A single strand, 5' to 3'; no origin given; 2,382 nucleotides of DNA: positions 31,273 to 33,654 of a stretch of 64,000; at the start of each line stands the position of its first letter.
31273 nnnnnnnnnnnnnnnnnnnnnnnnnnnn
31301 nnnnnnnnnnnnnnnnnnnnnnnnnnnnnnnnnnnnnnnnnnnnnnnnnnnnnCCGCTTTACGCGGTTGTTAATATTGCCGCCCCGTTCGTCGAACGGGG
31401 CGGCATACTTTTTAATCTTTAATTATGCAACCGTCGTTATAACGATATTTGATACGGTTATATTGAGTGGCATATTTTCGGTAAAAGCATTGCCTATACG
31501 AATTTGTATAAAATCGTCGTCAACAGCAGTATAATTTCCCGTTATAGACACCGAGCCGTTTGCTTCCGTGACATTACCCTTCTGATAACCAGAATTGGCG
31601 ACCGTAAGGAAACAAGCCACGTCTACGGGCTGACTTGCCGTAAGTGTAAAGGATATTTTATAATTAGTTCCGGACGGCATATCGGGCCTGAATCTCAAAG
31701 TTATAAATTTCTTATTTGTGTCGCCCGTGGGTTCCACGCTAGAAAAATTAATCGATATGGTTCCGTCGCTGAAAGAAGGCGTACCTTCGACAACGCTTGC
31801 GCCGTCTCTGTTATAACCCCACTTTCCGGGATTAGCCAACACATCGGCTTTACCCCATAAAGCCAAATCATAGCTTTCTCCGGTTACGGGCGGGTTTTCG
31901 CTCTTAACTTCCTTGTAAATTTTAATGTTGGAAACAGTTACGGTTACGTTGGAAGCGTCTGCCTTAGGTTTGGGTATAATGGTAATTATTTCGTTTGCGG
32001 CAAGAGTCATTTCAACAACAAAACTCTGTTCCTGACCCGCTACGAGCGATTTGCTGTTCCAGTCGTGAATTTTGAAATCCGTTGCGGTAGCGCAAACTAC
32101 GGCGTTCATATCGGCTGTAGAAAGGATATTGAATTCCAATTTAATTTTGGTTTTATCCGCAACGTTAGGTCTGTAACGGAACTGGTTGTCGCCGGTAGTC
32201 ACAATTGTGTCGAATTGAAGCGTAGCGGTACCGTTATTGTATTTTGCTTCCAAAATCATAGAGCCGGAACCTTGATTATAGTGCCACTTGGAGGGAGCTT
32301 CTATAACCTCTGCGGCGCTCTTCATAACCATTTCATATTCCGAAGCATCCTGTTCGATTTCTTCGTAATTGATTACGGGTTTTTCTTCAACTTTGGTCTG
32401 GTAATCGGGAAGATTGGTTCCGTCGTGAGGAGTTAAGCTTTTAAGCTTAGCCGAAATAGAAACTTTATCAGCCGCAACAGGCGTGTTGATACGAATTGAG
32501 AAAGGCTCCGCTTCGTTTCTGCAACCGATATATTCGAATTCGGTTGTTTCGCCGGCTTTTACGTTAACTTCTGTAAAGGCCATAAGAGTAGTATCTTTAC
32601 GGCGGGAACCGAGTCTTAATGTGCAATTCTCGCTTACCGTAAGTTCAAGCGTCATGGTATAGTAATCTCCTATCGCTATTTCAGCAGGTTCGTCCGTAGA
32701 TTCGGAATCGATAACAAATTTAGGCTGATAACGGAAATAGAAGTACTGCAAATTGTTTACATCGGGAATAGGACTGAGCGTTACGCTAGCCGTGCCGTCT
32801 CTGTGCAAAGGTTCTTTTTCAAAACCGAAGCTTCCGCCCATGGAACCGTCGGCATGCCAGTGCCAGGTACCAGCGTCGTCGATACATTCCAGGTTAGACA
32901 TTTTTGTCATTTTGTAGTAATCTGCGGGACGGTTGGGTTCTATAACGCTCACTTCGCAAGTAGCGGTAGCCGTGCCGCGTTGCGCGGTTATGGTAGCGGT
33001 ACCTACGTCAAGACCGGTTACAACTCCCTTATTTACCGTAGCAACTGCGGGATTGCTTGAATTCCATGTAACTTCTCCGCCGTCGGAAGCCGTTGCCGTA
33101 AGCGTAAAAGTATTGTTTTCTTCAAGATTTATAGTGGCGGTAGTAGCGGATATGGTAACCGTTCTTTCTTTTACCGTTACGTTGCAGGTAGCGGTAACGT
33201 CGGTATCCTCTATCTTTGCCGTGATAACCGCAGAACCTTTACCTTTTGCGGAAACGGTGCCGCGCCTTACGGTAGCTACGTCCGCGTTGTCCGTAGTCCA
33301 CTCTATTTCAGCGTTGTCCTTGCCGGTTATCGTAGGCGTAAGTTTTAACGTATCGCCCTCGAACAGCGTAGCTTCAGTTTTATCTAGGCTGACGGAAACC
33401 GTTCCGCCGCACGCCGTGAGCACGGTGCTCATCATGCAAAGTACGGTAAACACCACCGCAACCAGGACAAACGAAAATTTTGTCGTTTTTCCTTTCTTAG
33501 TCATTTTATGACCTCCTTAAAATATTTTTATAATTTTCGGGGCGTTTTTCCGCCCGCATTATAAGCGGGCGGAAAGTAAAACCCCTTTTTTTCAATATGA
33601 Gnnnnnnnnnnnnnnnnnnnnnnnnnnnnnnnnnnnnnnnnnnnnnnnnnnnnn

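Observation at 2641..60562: Four paralogous giant surface-protein genes occupy two thirds of the window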

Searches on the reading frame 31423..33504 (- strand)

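Call 10: search_protein_families(library=pfam, proteins=[window:31423-33504:-], max_evalue=0.001)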
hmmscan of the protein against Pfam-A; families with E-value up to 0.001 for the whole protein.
window:31423-33504:- (693 aa): 4 families
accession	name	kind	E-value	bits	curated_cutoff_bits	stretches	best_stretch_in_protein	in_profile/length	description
PF02368.24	Big_2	-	3.7e-13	49.7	22.8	2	115-183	4-77/79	Bacterial Ig-like domain (group 2)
PF07679.22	I-set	-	2e-05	25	23.7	1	45-119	10-85/90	Immunoglobulin I-set domain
PF22359.2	Big-like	-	7.8e-05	23.3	27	1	144-187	2-46/48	Bacterial Ig-like domain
PF13927.12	Ig_3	-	0.0003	21.7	30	0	39-98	5-66/78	Immunoglobulin domain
